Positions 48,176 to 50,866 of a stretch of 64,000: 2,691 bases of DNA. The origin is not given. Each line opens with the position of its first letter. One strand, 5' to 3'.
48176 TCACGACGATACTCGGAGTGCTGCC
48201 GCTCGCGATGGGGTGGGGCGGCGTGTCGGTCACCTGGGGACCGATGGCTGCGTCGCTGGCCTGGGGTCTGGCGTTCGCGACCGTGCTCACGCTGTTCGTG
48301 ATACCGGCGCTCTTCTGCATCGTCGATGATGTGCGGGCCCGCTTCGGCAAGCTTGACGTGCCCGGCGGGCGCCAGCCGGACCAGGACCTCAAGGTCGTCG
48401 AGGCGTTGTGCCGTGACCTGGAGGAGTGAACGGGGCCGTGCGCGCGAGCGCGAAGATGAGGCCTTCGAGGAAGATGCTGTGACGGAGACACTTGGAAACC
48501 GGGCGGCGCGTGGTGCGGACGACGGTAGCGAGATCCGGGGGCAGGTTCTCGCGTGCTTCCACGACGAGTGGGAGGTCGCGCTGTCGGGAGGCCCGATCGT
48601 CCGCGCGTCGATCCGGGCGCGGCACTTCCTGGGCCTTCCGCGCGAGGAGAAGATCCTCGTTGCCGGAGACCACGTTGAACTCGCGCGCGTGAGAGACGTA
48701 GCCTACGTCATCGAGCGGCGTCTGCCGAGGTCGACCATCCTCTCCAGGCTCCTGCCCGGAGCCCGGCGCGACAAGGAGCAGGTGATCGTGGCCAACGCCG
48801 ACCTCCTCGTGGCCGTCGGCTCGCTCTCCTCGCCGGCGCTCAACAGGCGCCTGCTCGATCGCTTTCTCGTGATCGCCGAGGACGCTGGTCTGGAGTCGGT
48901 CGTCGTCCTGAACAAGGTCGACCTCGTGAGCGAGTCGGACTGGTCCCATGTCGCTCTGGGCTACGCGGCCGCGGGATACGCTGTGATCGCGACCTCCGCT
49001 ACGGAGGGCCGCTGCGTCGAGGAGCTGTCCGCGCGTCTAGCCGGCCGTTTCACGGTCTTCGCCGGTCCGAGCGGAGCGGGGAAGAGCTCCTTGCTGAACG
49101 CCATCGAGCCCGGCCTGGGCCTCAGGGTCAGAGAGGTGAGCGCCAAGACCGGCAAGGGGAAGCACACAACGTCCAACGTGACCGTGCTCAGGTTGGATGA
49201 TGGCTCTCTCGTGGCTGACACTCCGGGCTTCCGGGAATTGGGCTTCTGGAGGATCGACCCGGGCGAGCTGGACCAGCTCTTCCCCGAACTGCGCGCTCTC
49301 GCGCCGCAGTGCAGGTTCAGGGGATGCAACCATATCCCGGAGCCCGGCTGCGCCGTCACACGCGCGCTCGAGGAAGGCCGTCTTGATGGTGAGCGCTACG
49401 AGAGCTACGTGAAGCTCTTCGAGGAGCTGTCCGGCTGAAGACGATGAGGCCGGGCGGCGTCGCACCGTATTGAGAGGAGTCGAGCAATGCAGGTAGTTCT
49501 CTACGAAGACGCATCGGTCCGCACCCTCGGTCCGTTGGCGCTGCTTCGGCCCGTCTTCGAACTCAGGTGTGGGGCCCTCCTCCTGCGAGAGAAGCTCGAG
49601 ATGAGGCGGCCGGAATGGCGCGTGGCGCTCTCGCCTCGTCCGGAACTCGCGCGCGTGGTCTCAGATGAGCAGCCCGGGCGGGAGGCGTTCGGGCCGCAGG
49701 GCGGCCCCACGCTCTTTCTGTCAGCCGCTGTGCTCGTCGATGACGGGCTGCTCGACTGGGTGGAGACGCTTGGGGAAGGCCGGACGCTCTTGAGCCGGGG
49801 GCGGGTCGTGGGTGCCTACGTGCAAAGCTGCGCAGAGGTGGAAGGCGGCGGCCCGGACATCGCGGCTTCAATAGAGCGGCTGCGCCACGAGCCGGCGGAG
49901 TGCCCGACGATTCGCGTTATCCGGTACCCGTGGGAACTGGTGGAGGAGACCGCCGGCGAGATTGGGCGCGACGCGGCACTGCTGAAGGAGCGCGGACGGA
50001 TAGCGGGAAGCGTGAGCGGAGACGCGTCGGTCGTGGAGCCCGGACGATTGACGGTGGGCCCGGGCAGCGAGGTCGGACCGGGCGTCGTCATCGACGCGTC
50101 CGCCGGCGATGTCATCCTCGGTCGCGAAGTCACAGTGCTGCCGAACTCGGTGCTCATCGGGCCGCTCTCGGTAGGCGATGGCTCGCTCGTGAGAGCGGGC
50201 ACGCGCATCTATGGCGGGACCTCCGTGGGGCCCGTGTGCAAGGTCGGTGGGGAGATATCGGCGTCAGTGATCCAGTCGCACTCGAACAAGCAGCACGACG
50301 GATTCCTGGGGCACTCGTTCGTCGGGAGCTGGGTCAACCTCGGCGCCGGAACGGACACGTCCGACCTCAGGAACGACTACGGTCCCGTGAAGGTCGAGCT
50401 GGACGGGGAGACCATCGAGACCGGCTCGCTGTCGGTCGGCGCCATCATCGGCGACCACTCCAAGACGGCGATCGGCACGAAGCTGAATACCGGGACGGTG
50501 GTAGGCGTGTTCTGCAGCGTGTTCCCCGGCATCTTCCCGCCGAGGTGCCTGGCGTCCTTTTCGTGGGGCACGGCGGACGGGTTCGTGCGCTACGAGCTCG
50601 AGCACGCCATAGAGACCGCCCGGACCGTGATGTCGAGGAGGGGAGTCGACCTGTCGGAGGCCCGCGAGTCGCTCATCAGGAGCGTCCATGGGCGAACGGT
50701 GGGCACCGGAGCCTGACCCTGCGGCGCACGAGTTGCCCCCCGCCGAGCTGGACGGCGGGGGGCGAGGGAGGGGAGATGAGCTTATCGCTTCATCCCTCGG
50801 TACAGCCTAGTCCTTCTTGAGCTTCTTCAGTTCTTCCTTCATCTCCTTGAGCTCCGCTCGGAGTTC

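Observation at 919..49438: Two rsgA (YjeQ) paralogues in one 64-kb window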

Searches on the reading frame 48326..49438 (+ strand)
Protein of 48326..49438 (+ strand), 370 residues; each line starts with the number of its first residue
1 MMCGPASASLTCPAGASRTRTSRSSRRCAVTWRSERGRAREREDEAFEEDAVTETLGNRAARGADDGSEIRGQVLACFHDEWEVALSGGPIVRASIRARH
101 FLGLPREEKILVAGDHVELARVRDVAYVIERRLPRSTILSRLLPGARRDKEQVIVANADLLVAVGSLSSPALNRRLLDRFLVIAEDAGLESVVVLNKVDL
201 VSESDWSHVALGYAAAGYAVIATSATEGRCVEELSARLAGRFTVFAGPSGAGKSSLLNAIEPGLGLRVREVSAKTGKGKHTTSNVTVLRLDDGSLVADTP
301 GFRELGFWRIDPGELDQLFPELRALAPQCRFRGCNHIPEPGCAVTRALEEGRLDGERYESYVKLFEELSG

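Call 3: search_protein_families(library=pfam, proteins=[window:48326-49438:+])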
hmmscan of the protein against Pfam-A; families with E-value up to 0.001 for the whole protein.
window:48326-49438:+ (370 aa): 4 families
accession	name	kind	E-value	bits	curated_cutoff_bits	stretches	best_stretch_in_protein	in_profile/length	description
PF03193.22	RsgA_GTPase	-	1.6e-52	178.3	30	1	134-308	3-174/174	RsgA GTPase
PF01926.29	MMR_HSR1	-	6.4e-05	23.5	21.9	1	244-302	3-56/113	50S ribosome-binding GTPase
PF20703.3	nSTAND1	-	0.00024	21.3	27.1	1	230-269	22-59/379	Novel STAND NTPase 1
PF13476.12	AAA_23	-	0.00069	20.7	27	1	238-276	17-55/201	AAA domain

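Call 4: search_protein_families(library=ncbifam, proteins=[window:48326-49438:+])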
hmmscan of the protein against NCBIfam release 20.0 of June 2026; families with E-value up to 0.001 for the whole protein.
window:48326-49438:+ (370 aa): 6 families
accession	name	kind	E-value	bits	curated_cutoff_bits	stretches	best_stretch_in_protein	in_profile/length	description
TIGR00157.1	TIGR00157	equivalog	1.1e-68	231.4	100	1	111-366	1-247/247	ribosome small subunit-dependent GTPase A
NF008931.0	PRK12288.1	equivalog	1.5e-64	218.2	360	1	59-368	29-333/347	small ribosomal subunit biogenesis GTPase RsgA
NF008932.0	PRK12289.1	equivalog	4.2e-52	177.4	483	1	151-367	90-300/363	small ribosomal subunit biogenesis GTPase RsgA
NF000908.1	PRK00089.1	equivalog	4.5e-05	22.9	237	0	242-303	5-62/291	GTPase Era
TIGR03598.1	GTPase_YsxC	equivalog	7.6e-05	22.5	124.45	0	244-302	22-74/186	ribosome biogenesis GTP-binding protein YihA/YsxC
TIGR03597.1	GTPase_YqeH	equivalog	0.00041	19.6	297.4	1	217-302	125-215/361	ribosome biogenesis GTPase YqeH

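Call 9: find_homologous_proteins(query=window:48479-49438:+)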
Query window:48479-49438:+ (319 aa): 7875 proteins with E <= 0.001 among 8000 candidates; the best 120 are listed.
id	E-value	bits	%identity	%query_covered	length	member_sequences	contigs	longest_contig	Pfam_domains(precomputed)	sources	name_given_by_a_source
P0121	1.7e-204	696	100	100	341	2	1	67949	PF03193.23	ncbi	-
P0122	4.8e-154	530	82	94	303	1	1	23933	PF01926.30,PF03193.23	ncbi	-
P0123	3.8e-151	521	75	98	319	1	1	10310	PF01926.30,PF03193.23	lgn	-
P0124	1.3e-144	499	76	95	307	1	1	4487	PF03193.23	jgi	jgi:ribosome biogenesis GTPase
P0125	1.0e-142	493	75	95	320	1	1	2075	PF01926.30,PF03193.23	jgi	jgi:ribosome biogenesis GTPase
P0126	6.2e-140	484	74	94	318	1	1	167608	PF01926.30,PF03193.23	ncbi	ncbi:MAG: ribosome small subunit-dependent GTPase A [Candidatus Eisenbacteria bacterium]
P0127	1.3e-139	483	73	94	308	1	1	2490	PF01926.30,PF03193.23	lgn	-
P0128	1.2e-135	470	72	95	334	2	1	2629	PF03193.23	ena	-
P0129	5.3e-135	468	72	96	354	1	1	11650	PF01926.30,PF03193.23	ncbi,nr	ncbi:MAG: ribosome small subunit-dependent GTPase A [Candidatus Eisenbacteria bacterium]|nr:ribosome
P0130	7.0e-133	461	72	94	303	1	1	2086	PF03193.23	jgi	jgi:ribosome biogenesis GTPase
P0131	2.9e-132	459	72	94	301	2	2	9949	PF03193.23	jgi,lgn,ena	-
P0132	5.3e-132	458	70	98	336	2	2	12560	PF03193.23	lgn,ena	-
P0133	9.4e-132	457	71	94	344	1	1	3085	PF01926.30,PF03193.23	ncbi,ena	-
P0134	3.0e-130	452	69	97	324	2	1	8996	PF03193.23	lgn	-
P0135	8.4e-126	437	65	96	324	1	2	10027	PF01926.30,PF03193.23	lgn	-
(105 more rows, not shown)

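Call 12: find_encoding_contigs(protein=P0121, flank=2000, max_places=3)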
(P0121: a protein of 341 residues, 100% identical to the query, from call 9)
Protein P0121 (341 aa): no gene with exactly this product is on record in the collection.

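Call 13: find_encoding_contigs(protein=P0126, flank=10000, max_places=2)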
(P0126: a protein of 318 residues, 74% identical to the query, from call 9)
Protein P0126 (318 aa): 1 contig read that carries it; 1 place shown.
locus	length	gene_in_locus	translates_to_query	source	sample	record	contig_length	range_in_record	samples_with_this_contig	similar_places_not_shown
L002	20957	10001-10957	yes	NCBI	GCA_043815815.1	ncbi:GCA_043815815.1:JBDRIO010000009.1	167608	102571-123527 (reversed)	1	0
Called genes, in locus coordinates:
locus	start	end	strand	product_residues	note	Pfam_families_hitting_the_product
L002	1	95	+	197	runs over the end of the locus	PF01569:PAP2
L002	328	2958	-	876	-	PF00675:Peptidase_M16, PF05193:Peptidase_M16_C, PF00675:Peptidase_M16, PF05193:Peptidase_M16_C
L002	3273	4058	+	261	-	PF00459:Inositol_P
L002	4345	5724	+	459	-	PF02321:OEP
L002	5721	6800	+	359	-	PF00364:Biotin_lipoyl (faint), PF25917:BSH_RND (weak), PF25973:BSH_CzcB (weak), PF25984:BSH_YknX (weak), PF25954:Beta-barrel_RND_2, PF25989:YknX_C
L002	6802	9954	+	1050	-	PF00873:ACR_tran, PF02355:SecD_SecF_C (faint)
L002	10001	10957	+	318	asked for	PF03193:RsgA_GTPase, PF01926:MMR_HSR1 (weak)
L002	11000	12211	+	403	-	PF13562:NTP_transf_4, PF00132:Hexapep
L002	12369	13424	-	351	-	PF00595:PDZ (weak), PF13180:PDZ_2, PF17820:PDZ_6, PF00595:PDZ (weak), PF13180:PDZ_2, PF17820:PDZ_6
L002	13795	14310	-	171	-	PF04893:Yip1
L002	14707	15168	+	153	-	-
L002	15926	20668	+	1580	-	PF08126:Propeptide_C25, PF01364:Peptidase_C25, PF13620:CarboxypepD_reg (weak), PF01839:FG-GAP (faint), PF13517:FG-GAP_3, PF13570:Beta-prop_ACSF4 (weak), PF25292:Beta-prop_CGLA (weak), PF13860:FlgD_ig (weak), +1 more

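Call 17: search_solved_structures(query=window:48479-49438:+, show_alignments=1)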
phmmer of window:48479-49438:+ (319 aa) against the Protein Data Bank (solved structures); distinct sequences matched with E-value up to 0.001: 12.
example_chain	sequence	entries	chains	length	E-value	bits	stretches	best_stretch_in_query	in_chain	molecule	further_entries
6h4d_A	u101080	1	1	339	2.1e-51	178.2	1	10-313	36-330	Small ribosomal subunit biogenesis GTPase RsgA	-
1u0l_A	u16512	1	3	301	2.9e-51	177.7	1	103-319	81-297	Probable GTPase engC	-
1t9h_A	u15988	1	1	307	1.6e-49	172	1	104-317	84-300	Probable GTPase engC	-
2yv5_A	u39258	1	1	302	1.4e-42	149.2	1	103-314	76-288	YjeQ protein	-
2ykr_W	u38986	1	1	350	7.7e-42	146.8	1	33-317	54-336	PUTATIVE RIBOSOME BIOGENESIS GTPASE RSGA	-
5no2_Z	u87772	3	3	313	7.9e-42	146.8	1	36-317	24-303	Small ribosomal subunit biogenesis GTPase RsgA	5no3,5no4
5uz4_Z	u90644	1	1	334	9e-42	146.6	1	32-317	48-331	Small ribosomal subunit biogenesis GTPase RsgA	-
7boi_W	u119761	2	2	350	1.1e-41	146.4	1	33-317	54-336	Small ribosomal subunit biogenesis GTPase RsgA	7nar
2rcn_A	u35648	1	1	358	4e-40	141.2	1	20-317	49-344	Probable GTPase engC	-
6zhl_A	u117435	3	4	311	6.8e-35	124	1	101-318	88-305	Small ribosomal subunit biogenesis GTPase RsgA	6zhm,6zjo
4a2i_V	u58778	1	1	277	5.8e-33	117.6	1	101-317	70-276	PUTATIVE RIBOSOME BIOGENESIS GTPASE RSGA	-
9evt_7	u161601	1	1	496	6.4e-30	107.7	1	103-317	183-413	EngC GTPase domain-containing protein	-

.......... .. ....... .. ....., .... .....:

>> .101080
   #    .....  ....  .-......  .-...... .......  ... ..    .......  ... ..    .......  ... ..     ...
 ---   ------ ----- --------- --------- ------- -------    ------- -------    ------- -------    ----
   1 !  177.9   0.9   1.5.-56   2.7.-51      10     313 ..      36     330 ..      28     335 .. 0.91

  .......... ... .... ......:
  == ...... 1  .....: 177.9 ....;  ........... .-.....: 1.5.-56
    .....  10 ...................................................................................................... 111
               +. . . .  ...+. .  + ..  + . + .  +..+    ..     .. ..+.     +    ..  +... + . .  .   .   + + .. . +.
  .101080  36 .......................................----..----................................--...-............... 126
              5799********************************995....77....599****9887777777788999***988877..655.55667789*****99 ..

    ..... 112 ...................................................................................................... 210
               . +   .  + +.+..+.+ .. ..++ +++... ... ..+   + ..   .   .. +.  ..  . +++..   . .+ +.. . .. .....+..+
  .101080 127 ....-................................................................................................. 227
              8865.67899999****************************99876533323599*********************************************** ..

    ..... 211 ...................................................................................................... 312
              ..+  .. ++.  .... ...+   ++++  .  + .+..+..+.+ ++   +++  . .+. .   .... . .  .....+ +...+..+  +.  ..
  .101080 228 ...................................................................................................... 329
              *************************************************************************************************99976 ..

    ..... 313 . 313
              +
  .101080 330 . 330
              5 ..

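Call 49: predict_structure(alignment_id=A2)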
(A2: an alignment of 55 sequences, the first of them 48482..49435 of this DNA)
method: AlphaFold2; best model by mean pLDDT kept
length: 318 residues; sequences in the alignment: 55
mean_pLDDT: 87.5   pTM: 0.86
mean pLDDT of the five models: 87.5, 86.7, 86.7, 86.3, 86.3
residues with pLDDT >= 90: 216; 70-90: 61; 50-70: 23; < 50: 18
segments of 3 or more residues with pLDDT < 50: 1-14, 226-229
pLDDT, mean of each block of 10 residues (from residue 1): 39 67 88 92 84 81 94 90 93 83 95 95 96 97 98 97 98 97 97 93 93 67 53 84 83 85 97 92 86 95 97 95
secondary structure, 60 per line:
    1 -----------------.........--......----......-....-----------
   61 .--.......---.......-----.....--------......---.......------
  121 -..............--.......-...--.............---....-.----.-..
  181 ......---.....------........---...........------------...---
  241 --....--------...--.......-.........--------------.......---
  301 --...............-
elements in order: E18-26 E29-34 E39-44 H46-49 E64-70 E74-80 E86-90 E99-104 E108-114 H122-135 E138-144 H151-163 E167-170 H179-186 E190-194 H201-208 H212-222 E235-237 E243-246 H260-266 H268-276 H291-297 H303-317

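Call 53: fold_search(model_id=the predicted structure, library=pdb)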
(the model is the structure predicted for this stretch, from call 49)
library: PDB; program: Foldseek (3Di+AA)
matches with E <= 10: 1493; with E <= 0.001: 42
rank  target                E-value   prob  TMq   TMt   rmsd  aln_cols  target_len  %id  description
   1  7boi_W                4.5e-26  1.00  0.75  0.76   4.9       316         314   32  Bacterial 30S ribosomal subunit assembly complex state F (multibody refinement for body domain of 30S ribosome) (released 2021-07-07)
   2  1u0l_A                6.2e-25  1.00  0.78  0.89   2.5       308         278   35  Crystal structure of YjeQ from Thermotoga maritima (released 2004-09-07)
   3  2rcn                  1.4e-24  1.00  0.76  0.86   4.0       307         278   31  Crystal Structure of the Ribosomal interacting GTPase YjeQ from the Enterobacterial species Salmonella Typhimurium. (released 2008-01-29)
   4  5no2_Z                3.2e-23  1.00  0.77  0.78   4.5       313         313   32  RsgA-GDPNP bound to the 30S ribosomal subunit (RsgA assembly intermediate) (released 2017-05-24)
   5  6h4d                  1.1e-22  1.00  0.74  0.85   3.3       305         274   33  Crystal structure of RsgA from Pseudomonas aeruginosa (released 2019-06-26)
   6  2yv5                  3.7e-22  1.00  0.74  0.80   3.6       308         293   31  Crystal structure of Yjeq from Aquifex aeolicus (released 2008-04-15)
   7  4a2i_V                4.7e-22  1.00  0.57  0.65   7.6       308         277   30  Cryo-electron Microscopy Structure of the 30S Subunit in Complex with the YjeQ Biogenesis Factor (released 2011-11-02)
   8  1t9h                  5.7e-22  1.00  0.74  0.82   4.5       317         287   30  The crystal structure of YloQ, a circularly permuted GTPase. (released 2004-11-02)
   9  5uz4_Z                8.1e-22  1.00  0.72  0.71   4.8       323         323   30  The cryo-EM structure of YjeQ bound to the 30S subunit suggests a fidelity checkpoint function for this protein in rib (released 2017-04-19)
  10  9evt_7                1.0e-21  1.00  0.70  0.62   7.4       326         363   29  Structure of the small subunit of the flowering plant mitoribosome with the maturation factor RsgA (released 2026-03-18)
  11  6zhm                  3.8e-21  1.00  0.73  0.85   3.5       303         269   29  Crystal Structure of Staphylococcus aureus RsgA bound to GDP. (released 2021-06-30)
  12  6zhl                  3.3e-20  1.00  0.72  0.85   3.6       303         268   29  Crystal Structure of Staphylococcus aureus RsgA bound to ppGpp. (released 2021-06-30)
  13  6zjo_A                4.4e-20  1.00  0.70  0.82   4.1       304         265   30  Crystal Structure of Staphylococcus aureus RsgA. (released 2021-07-07)
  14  6zjo_B                6.7e-20  1.00  0.71  0.84   4.1       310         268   28  Crystal Structure of Staphylococcus aureus RsgA. (released 2021-07-07)
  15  2ykr_W                1.6e-18  1.00  0.68  0.77   5.2       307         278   32  30S ribosomal subunit with RsgA bound in the presence of GMPPNP (released 2011-08-24)
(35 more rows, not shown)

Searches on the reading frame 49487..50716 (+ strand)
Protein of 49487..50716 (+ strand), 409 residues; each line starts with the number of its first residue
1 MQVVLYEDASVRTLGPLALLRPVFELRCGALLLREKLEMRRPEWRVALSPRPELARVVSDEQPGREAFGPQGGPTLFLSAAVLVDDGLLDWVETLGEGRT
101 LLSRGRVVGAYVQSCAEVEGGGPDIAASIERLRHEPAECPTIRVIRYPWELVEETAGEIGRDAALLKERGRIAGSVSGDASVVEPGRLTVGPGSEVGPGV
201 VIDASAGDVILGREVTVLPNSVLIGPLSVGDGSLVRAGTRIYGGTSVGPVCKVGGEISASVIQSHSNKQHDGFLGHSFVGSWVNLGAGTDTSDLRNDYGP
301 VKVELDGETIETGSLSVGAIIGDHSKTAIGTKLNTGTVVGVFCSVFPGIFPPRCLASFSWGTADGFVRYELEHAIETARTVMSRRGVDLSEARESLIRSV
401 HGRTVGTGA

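Call 43: search_protein_families(library=pfam, proteins=[window:49487-50716:+], max_evalue=0.00001)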
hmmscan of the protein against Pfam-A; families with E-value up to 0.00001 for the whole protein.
window:49487-50716:+ (409 aa): 2 families
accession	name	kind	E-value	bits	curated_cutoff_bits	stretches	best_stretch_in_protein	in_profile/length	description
PF13562.11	NTP_transf_4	-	1e-20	74.9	27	1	3-168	1-150/153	Sugar nucleotidyl transferase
PF00132.30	Hexapep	-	1.7e-07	31.1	27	0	208-242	1-35/36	Bacterial transferase hexapeptide (six repeats)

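Call 76: search_protein_families(library=ncbifam, proteins=[window:49487-50716:+], max_evalue=0.00001)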
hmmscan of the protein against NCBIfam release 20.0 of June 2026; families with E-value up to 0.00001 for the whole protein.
window:49487-50716:+ (409 aa): 7 families
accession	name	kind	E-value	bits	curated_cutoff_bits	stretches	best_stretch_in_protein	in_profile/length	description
TIGR03991.1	alt_bact_glmU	hypoth_equivalog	1.8e-110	370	225.3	1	1-400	1-393/394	UDP-N-acetylglucosamine diphosphorylase/glucosamine-1-phosphate N-acetyltransferase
TIGR03992.1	Arch_glmU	subfamily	5.5e-26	91.4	292.1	1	206-348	246-390/393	bifunctional sugar-1-phosphate nucleotidylyltransferase/acetyltransferase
NF041173.1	Sug_nt_acttase_Thmprot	equivalog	5.5e-19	68.4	600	1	206-349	246-391/405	bifunctional sugar-1-phosphate nucleotidylyltransferase/acetyltransferase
NF010940.0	PRK14360.1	equivalog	1.2e-09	37.3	602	1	183-294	276-383/452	bifunctional UDP-N-acetylglucosamine diphosphorylase/glucosamine-1-phosphate N-acetyltransferase GlmU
NF010937.0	PRK14357.1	equivalog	1e-07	31.3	658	1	186-294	272-376/448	bifunctional UDP-N-acetylglucosamine diphosphorylase/glucosamine-1-phosphate N-acetyltransferase GlmU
TIGR01173.1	glmU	equivalog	1.7e-07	30.4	366.85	1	179-291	272-381/452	bifunctional UDP-N-acetylglucosamine diphosphorylase/glucosamine-1-phosphate N-acetyltransferase GlmU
NF006986.0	PRK09451.1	equivalog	9.4e-07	28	725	1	161-292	255-385/456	bifunctional UDP-N-acetylglucosamine diphosphorylase/glucosamine-1-phosphate N-acetyltransferase GlmU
